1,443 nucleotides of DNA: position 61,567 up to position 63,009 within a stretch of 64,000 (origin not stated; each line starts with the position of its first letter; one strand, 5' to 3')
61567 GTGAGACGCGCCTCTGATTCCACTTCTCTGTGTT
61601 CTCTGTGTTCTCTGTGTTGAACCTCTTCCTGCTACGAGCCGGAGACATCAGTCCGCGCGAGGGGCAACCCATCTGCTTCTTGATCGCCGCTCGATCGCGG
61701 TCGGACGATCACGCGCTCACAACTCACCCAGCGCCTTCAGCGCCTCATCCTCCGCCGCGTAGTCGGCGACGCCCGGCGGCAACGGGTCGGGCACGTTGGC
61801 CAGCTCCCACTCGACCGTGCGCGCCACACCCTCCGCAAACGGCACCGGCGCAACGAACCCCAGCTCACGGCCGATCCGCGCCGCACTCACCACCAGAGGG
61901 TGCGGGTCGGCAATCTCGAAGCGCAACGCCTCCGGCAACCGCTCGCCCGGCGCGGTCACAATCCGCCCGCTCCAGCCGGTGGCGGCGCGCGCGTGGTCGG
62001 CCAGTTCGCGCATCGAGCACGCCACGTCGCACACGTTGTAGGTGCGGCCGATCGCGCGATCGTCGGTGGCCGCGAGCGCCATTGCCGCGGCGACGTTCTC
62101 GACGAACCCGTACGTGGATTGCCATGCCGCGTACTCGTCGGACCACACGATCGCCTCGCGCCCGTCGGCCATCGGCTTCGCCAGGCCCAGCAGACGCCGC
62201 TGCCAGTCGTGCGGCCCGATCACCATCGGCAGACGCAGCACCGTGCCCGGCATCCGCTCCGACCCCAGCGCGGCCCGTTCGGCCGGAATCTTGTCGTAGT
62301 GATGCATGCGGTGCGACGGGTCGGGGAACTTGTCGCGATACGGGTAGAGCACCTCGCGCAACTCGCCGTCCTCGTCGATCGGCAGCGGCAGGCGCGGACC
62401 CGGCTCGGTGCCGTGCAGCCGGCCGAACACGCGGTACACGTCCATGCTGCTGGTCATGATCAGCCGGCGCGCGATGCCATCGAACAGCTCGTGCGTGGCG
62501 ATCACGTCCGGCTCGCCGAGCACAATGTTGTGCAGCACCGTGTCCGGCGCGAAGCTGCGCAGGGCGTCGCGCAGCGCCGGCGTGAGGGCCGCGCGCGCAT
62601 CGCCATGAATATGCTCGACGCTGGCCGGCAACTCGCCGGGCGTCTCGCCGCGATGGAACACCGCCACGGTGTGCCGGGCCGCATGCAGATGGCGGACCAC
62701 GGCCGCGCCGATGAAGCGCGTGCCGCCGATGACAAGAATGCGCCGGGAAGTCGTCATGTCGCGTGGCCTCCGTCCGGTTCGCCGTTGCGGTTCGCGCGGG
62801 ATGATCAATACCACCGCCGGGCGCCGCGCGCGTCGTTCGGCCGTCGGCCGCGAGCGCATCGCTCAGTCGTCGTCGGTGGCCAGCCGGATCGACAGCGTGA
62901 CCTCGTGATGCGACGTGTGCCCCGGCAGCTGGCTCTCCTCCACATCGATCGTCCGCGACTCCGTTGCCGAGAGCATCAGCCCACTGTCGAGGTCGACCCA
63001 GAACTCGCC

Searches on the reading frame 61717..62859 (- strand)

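Call 51: search_protein_families(library=pfam, proteins=[window:61717-62859:-], max_evalue=0.0001)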
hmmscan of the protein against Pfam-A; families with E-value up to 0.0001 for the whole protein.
window:61717-62859:- (380 aa): 1 family
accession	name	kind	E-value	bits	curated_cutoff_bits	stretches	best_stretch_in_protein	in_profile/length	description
PF01370.27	Epimerase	-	3.3e-13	50.1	20.9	2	41-110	1-70/240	NAD dependent epimerase/dehydratase family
